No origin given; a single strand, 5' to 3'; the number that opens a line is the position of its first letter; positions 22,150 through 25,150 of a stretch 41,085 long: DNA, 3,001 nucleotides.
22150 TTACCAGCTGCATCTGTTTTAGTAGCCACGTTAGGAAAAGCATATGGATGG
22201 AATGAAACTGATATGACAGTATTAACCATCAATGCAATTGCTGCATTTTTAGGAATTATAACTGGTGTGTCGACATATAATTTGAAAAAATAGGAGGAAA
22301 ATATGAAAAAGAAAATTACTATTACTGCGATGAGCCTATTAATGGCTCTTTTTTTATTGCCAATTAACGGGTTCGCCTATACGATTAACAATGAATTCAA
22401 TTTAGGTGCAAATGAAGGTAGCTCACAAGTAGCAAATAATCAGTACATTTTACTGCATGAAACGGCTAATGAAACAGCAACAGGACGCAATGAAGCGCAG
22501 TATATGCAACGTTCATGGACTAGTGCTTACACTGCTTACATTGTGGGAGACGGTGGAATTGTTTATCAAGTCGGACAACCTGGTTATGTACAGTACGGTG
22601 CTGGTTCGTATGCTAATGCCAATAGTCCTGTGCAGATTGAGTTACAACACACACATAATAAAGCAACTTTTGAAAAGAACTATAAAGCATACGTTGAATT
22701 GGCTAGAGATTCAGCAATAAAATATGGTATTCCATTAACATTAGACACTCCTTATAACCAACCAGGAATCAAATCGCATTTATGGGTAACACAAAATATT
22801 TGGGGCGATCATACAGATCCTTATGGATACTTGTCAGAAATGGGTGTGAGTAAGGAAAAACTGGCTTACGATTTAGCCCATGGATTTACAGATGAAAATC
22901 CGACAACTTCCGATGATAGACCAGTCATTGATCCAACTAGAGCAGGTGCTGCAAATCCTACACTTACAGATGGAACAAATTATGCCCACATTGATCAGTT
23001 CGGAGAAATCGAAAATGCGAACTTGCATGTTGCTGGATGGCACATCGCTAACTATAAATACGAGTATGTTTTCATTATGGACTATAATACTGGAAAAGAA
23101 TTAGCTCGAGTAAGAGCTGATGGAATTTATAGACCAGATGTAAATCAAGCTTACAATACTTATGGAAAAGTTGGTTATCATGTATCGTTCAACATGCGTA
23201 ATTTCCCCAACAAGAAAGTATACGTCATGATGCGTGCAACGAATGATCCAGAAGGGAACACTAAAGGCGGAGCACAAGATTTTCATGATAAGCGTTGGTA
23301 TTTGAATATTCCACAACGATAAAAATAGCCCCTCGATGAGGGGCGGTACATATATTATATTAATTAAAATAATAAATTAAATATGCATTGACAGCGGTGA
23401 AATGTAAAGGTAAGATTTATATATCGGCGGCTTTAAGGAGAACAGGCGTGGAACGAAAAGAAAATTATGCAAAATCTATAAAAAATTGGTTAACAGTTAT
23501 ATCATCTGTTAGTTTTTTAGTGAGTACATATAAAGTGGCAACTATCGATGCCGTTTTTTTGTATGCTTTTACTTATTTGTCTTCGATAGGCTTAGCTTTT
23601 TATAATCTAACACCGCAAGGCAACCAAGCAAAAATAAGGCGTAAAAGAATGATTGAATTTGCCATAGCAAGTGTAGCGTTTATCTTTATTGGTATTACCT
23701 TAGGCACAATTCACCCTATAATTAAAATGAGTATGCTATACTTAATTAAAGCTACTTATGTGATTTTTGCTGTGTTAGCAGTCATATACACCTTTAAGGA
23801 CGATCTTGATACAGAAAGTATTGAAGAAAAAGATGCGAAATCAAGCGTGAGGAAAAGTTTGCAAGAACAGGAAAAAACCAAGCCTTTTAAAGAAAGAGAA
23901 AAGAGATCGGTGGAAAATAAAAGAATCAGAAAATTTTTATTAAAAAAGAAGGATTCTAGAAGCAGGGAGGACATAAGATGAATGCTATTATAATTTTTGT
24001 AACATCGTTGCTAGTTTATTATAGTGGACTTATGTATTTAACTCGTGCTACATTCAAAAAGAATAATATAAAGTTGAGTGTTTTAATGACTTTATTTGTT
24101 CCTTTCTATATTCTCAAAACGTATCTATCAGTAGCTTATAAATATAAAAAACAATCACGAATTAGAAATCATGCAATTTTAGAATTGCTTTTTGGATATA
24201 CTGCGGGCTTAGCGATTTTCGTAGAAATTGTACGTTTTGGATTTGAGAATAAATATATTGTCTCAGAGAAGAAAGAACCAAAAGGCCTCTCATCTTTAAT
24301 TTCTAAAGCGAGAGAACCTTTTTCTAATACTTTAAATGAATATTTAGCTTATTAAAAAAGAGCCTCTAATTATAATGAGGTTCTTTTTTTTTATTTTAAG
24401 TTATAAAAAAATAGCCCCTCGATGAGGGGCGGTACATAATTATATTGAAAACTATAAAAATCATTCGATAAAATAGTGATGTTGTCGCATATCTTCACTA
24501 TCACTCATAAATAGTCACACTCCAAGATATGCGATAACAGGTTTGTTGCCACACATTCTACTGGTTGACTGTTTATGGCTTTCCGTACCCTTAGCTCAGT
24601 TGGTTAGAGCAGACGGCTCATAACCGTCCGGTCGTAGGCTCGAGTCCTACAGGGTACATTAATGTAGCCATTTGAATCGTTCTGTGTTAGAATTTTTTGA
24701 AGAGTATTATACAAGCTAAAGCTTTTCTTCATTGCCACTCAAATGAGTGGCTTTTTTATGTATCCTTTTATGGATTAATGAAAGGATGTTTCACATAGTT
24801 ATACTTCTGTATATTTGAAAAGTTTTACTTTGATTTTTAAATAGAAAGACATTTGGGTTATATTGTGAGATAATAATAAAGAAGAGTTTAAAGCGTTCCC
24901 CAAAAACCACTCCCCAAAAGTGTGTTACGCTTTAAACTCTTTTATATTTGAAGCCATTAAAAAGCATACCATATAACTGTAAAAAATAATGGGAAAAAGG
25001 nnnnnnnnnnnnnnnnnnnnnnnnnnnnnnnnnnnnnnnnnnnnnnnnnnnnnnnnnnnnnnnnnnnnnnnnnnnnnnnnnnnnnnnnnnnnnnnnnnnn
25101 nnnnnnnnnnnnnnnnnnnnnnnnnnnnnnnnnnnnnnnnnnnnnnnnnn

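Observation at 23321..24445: Self-contained two-gene membrane-protein moron bracketed by 41-bp hairpin-containing direct repeats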

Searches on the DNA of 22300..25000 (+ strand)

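Call 7: search_dna_similar(query=window:22300-25000:+, collection=phages, mode=near, max_rows=40)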
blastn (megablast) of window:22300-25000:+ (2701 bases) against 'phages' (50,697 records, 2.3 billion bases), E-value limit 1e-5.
Records with a match: 17; places in all: 23; records where one place covers at least 80% of the query: 0.
Best place of each record, by identity: 95-99% 1; 90-95% 9; 80-90% 7.
By first word of the organism name: Listeria 8; Enterococcus 4; Bacillus 3; Acinetobacter 1; Latilactobacillus 1.
By host as written in the record: Listeria monocytogenes 7; Enterococcus faecium 4995/20 2; Bacillus thuringiensis var. israelensis ATCC 35646 2; Acinetobacter baumannii AB5075 1; Enterococcus sp. VKM B-1578 1; Enterococcus hirae BBCO_MU_1 1; Latilactobacillus curvatus TMW 1.1365 1; Bacillus thuringiensis 1; and 1 more.
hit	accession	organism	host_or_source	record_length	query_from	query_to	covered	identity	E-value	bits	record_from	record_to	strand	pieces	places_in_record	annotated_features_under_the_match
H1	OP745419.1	Enterococcus phage 4995_1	Enterococcus faecium 4995/20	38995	4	2699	61%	83.8%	0e+0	1556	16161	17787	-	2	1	peptidoglycan recognition protein family protein | tRNA-Ile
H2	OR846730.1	Listeria phage LM 4-11-1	Listeria monocytogenes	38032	4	2363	49%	91.9%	0e+0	1846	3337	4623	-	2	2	record has no annotation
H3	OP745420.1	Enterococcus phage 4995_2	Enterococcus faecium 4995/20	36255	4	1053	39%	92.2%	0e+0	1483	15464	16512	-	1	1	record has no annotation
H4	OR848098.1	Listeria phage LM 4-14-1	Listeria monocytogenes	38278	430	2363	33%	90.4%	0e+0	1170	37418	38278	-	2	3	record has no annotation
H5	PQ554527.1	Acinetobacter phage D2SVT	Acinetobacter baumannii AB5075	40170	328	1035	26%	84.4%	0e+0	693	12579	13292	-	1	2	endolysin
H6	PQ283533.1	Enterococcus phage vB_ElaS_B1578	Enterococcus sp. VKM B-1578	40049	328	1035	26%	84.4%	0e+0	693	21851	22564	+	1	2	N-acetylmuramoyl-L-alanine amidase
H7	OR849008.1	Listeria phage LM 4-14-1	Listeria monocytogenes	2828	676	1053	14%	90.0%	1e-135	490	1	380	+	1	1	record has no annotation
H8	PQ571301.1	Enterococcus phage EH-TP1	Enterococcus hirae BBCO_MU_1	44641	2413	2699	11%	94.5%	4e-121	442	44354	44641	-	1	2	none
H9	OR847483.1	Listeria phage LM 4-11-1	Listeria monocytogenes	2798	319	506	7%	95.2%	9e-78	298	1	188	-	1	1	record has no annotation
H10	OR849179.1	Listeria phage LM 4-14-1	Listeria monocytogenes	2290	2565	2676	4%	90.3%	1e-31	145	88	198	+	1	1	record has no annotation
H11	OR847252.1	Listeria phage LM 4-11-1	Listeria monocytogenes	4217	2286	2361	3%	94.7%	7e-24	119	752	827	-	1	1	record has no annotation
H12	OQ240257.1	Latilactobacillus phage TMW 1.1365 P3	Latilactobacillus curvatus TMW 1.1365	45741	2288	2361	3%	93.2%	4e-21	110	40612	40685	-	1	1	none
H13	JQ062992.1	Bacillus phage phIS3501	Bacillus thuringiensis var. israelensis ...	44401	2288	2361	3%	87.8%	2e-14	88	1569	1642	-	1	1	tRNA-Met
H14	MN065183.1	Bacillus phage vB_BthS-HD29phi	Bacillus thuringiensis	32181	2288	2361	3%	87.8%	2e-14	88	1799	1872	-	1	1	none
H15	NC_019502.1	Bacillus phage phIS3501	Bacillus thuringiensis var. israelensis ...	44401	2288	2361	3%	87.8%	2e-14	88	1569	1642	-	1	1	tRNA-Met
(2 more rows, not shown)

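Call 9: get_annotated_region(hit=H1, flank=3000)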
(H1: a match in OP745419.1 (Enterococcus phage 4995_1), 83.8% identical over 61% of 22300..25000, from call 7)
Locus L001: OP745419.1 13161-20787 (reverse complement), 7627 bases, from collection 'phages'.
description: UNVERIFIED_ORG: Enterococcus phage 4995_1, complete genome.
organism: Enterococcus phage 4995_1 (NCBI taxid 3043581)
taxonomy: Viruses; Duplodnaviria; Heunggongvirae; Uroviricota; Caudoviricetes
host: Enterococcus faecium 4995/20; source: hematoma from Homo sapiens; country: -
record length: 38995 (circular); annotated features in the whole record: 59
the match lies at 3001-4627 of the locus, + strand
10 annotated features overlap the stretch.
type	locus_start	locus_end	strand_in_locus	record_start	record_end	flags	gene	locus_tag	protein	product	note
CDS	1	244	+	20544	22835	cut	-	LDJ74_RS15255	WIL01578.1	tail protein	Derived by automated computational analysis using gene prediction method: Protein Homology.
CDS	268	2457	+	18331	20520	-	-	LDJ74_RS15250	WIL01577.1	BppU family baseplate upper protein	Derived by automated computational analysis using gene prediction method: Protein Homology.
CDS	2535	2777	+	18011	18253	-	-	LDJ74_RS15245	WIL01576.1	hemolysin XhlA family protein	Derived by automated computational analysis using gene prediction method: Protein Homology.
CDS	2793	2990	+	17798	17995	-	-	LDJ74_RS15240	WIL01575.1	holin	Derived by automated computational analysis using gene prediction method: Protein Homology.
CDS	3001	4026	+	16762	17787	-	-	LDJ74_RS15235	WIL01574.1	peptidoglycan recognition protein family protein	Derived by automated computational analysis using gene prediction method: Protein Homology.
tRNA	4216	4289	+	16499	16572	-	-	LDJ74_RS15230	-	tRNA-Ile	Derived by automated computational analysis using gene prediction method: tRNAscan-SE.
CDS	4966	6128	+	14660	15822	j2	-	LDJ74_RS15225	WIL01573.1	transposase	programmed frameshift; Derived by automated computational analysis using gene prediction method: Protein Homology.; ...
CDS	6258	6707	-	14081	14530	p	-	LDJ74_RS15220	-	IS3 family transposase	incomplete; partial in the middle of a contig; missing C-terminus; Derived by automated computational analysis using ...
CDS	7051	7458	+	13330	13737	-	-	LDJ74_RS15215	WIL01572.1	hypothetical protein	Derived by automated computational analysis using gene prediction method: Protein Homology.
CDS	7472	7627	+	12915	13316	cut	-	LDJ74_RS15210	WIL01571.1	hypothetical protein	Derived by automated computational analysis using gene prediction method: Protein Homology.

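Call 10: get_annotated_region(hit=H2, flank=3000)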
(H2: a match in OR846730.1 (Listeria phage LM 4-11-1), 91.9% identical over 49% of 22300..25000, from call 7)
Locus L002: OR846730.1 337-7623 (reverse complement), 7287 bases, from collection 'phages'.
description: UNVERIFIED_ORG: Listeria phage LM 4-11-1 clone NODE_15_length_38032_cov_95.278198 genomic sequence.
organism: Listeria phage LM 4-11-1 (NCBI taxid 3113835)
taxonomy: Viruses
host: Listeria monocytogenes; source: wastewater; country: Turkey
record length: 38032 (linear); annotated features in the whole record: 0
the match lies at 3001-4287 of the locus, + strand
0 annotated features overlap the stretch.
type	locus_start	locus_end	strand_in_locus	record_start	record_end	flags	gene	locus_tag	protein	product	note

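Call 11: get_annotated_region(hit=H3, flank=3000)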
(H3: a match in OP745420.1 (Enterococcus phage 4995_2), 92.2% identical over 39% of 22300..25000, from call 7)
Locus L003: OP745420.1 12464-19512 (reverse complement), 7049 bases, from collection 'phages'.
description: UNVERIFIED_ORG: Enterococcus phage 4995_2, complete genome.
organism: Enterococcus phage 4995_2 (NCBI taxid 3043582)
taxonomy: Viruses; Duplodnaviria; Heunggongvirae; Uroviricota; Caudoviricetes; Aliceevansviridae
host: Enterococcus faecium 4995/20; source: hematoma from Homo sapiens; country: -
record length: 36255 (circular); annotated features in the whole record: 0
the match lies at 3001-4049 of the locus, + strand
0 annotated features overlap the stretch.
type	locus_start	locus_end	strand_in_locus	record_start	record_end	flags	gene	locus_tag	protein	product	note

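Call 81: search_dna_similar(query=window:23353-24406:+, collection=plasmids, mode=distant, max_rows=10)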
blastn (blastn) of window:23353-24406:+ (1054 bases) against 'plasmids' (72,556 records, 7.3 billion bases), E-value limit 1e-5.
No match.
